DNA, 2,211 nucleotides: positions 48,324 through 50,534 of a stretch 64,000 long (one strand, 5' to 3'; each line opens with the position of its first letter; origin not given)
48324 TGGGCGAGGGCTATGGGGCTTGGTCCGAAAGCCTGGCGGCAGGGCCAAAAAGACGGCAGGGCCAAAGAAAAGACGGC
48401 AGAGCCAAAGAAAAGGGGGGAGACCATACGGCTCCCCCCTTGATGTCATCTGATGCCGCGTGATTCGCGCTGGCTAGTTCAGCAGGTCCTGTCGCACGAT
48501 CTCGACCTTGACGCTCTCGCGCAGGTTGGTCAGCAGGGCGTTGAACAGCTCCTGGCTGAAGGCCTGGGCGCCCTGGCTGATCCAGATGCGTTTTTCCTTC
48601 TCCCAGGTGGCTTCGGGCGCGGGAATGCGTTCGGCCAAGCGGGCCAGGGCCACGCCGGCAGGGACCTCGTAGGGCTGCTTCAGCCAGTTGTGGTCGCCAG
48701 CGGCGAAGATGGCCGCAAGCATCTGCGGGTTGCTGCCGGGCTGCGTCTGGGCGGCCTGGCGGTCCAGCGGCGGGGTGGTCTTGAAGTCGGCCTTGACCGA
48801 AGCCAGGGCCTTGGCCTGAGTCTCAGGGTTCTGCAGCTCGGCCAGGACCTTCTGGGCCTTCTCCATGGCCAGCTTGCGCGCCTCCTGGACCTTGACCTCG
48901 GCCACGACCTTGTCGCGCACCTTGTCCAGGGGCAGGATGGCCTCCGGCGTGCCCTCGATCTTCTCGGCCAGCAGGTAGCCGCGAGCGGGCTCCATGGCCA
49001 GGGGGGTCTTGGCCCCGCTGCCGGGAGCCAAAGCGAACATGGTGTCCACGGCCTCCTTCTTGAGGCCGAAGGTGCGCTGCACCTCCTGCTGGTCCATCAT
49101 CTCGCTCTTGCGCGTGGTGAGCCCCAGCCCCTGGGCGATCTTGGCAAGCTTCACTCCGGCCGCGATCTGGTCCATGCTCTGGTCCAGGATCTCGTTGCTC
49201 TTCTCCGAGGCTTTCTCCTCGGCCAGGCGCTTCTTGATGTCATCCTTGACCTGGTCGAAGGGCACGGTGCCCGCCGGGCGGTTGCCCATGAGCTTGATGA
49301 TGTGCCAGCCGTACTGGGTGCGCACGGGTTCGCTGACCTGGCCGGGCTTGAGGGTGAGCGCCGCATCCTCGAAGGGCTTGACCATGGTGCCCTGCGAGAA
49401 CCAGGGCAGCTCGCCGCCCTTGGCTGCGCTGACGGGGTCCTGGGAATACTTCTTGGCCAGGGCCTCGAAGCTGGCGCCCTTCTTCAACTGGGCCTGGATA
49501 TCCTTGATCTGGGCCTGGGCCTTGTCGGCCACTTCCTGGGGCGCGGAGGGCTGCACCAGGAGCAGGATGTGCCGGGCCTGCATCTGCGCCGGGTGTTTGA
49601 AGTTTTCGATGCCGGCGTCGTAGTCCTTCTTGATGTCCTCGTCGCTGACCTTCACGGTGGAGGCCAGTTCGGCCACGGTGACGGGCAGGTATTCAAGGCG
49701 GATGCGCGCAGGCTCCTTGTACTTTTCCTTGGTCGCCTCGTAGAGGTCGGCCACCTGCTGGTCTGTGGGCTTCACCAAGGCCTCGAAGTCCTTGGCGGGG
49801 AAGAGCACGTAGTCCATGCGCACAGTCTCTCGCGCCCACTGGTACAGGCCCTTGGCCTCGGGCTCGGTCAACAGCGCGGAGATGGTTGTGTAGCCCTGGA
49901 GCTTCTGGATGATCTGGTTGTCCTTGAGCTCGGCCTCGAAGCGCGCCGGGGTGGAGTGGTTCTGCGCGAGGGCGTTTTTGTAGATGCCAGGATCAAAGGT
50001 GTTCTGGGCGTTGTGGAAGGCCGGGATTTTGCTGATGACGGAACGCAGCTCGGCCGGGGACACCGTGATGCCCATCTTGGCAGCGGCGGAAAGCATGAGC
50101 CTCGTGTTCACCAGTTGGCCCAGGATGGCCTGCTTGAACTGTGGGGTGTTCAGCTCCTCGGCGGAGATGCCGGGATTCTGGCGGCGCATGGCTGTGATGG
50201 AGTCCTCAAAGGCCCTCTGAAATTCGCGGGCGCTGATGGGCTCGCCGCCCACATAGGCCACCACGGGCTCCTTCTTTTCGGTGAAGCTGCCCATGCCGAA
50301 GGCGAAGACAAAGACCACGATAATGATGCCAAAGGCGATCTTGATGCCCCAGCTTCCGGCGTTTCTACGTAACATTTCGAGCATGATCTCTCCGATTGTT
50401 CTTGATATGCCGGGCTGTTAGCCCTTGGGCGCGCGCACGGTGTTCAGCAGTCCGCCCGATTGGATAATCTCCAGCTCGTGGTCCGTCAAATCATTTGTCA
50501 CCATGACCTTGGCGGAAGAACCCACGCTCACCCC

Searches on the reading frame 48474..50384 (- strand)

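Call 13: search_protein_families(library=pfam, proteins=[window:48474-50384:-], max_evalue=0.001)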
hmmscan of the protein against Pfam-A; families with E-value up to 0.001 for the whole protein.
window:48474-50384:- (636 aa): 6 families
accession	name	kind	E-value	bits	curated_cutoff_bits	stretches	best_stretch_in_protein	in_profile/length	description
PF13624.11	SurA_N_3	-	2.4e-47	161.2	27.2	1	1-163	1-162/162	SurA-like N-terminal domain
PF00639.27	Rotamase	-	1.9e-32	112.5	21.7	1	272-366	1-96/97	PPIC-type PPIASE domain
PF13616.12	Rotamase_3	-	1e-30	107.1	22.5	1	264-366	12-113/116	PPIC-type PPIASE domain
PF13623.11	SurA_N_2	-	3.5e-28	98.7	28.5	1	2-139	1-145/145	SurA-like N-terminal domain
PF13145.12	Rotamase_2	-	1.7e-26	93.9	27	1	246-381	1-121/121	PPIC-type PPIASE domain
PF09312.16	SurA_N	-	0.00011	22.8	30.8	1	41-162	4-117/118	SurA N-terminal domain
